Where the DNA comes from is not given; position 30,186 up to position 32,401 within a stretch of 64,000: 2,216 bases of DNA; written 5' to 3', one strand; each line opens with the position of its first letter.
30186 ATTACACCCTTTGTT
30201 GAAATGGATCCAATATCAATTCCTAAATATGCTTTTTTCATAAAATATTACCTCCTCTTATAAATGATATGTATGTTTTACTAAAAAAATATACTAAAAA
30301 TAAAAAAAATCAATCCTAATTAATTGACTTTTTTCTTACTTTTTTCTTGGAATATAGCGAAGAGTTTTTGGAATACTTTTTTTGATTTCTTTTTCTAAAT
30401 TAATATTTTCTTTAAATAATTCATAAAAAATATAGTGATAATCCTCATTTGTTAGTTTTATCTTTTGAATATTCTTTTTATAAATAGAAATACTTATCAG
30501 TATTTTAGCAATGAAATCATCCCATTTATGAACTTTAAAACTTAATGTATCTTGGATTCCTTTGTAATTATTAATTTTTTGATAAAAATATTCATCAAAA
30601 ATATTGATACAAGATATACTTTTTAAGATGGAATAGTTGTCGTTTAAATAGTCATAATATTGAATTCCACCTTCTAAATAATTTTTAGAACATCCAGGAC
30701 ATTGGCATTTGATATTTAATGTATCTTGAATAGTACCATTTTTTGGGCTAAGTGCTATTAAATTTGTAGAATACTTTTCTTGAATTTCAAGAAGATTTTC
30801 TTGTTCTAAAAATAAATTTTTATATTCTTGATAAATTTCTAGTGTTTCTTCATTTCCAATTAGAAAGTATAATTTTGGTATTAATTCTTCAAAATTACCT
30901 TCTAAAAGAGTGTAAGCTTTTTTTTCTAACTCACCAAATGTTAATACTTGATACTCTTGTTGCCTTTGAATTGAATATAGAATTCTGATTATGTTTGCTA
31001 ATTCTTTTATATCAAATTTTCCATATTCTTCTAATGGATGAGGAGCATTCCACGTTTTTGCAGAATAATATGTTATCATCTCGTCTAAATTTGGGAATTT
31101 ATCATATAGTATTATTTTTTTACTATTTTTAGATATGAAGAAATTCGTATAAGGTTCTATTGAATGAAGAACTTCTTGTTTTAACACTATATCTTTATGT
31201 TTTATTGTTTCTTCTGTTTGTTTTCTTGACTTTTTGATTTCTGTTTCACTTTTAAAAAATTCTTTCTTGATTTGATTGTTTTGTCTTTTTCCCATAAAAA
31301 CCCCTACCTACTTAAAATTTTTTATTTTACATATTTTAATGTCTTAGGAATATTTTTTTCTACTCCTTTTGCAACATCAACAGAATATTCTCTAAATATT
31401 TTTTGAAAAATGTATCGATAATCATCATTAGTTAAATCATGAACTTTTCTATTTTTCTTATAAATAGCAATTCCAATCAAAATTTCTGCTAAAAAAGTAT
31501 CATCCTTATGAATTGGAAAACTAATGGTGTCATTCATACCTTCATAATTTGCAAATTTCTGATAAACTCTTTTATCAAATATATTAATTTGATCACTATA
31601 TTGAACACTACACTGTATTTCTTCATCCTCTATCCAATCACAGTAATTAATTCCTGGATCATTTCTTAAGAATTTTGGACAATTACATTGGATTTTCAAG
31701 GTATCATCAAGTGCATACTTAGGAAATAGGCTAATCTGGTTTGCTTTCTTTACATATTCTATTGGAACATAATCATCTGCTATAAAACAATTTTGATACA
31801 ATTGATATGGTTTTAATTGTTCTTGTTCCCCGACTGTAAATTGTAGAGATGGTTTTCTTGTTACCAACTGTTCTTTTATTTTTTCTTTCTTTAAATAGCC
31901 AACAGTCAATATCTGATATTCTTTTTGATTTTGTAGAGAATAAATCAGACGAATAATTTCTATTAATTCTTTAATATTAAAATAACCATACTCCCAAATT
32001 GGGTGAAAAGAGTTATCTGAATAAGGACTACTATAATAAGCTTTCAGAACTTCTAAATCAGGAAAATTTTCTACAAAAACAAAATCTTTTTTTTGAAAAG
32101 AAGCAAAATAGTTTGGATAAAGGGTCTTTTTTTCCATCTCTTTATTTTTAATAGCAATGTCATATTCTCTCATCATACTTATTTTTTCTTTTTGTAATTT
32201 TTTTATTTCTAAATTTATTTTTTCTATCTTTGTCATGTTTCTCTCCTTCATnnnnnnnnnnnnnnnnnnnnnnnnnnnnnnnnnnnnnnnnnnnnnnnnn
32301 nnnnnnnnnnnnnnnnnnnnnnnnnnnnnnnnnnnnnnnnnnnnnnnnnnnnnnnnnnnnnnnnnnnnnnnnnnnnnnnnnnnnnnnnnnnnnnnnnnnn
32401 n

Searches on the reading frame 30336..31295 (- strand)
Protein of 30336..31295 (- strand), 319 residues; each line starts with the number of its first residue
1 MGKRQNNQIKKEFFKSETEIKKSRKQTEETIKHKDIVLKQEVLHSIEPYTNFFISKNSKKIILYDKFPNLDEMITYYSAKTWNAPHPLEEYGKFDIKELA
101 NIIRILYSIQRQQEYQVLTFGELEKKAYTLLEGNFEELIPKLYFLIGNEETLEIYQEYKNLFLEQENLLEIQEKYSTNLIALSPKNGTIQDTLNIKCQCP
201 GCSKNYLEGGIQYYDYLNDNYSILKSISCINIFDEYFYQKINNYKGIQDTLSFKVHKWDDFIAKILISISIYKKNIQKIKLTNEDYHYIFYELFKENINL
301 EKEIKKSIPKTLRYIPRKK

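Call 3: search_protein_families(library=pfam, proteins=[window:30336-31295:-], max_evalue=1)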
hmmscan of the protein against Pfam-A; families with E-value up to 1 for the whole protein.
window:30336-31295:- (319 aa): 0 families

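Call 4: search_protein_families(library=ncbifam, proteins=[window:30336-31295:-], max_evalue=1)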
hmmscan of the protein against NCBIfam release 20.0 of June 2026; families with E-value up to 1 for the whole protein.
window:30336-31295:- (319 aa): 0 families

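Call 5: search_protein_families(library=padloc, proteins=[window:30336-31295:-], max_evalue=1)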
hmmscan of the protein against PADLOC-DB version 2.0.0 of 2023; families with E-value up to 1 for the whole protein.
window:30336-31295:- (319 aa): 0 families

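Call 6: search_protein_families(library=phrogs, proteins=[window:30336-31295:-], max_evalue=1)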
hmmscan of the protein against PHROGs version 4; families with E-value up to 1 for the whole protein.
window:30336-31295:- (319 aa): 1 family
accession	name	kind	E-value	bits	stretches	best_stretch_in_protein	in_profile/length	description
phrog_25517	-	unknown function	0.13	13.6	1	62-126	23-86/93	-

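Call 78: search_dna_similar(query=window:30336-31295:-, collection=phages, mode=protein, max_evalue=0.001, max_rows=15)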
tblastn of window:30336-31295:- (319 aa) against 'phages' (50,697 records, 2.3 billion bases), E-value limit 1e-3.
No match.

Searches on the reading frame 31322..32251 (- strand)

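Call 3: search_protein_families(library=pfam, proteins=[window:31322-32251:-], max_evalue=1)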
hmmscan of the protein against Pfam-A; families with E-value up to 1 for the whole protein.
window:31322-32251:- (309 aa): 1 family
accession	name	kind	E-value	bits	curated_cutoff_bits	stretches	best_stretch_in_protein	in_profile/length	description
PF18904.5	DUF5660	-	0.13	12.9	24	1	6-50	7-52/109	Domain of unknown function (DUF5660)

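Call 4: search_protein_families(library=ncbifam, proteins=[window:31322-32251:-], max_evalue=1)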
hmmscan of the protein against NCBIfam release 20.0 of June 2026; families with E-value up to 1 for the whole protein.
window:31322-32251:- (309 aa): 2 families
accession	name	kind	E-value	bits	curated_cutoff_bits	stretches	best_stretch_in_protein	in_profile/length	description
NF000672.0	PRK00033.1-5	equivalog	0.02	14.9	112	1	142-169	16-43/104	ATP-dependent Clp protease adapter ClpS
NF000670.0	PRK00033.1-3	equivalog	0.039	14.1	143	1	142-169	18-45/106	ATP-dependent Clp protease adapter ClpS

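Call 5: search_protein_families(library=padloc, proteins=[window:31322-32251:-], max_evalue=1)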
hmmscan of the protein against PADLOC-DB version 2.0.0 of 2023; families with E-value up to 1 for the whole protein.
window:31322-32251:- (309 aa): 0 families

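Call 6: search_protein_families(library=phrogs, proteins=[window:31322-32251:-], max_evalue=1)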
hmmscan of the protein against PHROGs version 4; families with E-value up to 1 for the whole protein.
window:31322-32251:- (309 aa): 1 family
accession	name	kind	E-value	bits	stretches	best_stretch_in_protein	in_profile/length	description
phrog_24965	-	unknown function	0.0016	19.5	1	209-257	2-50/69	-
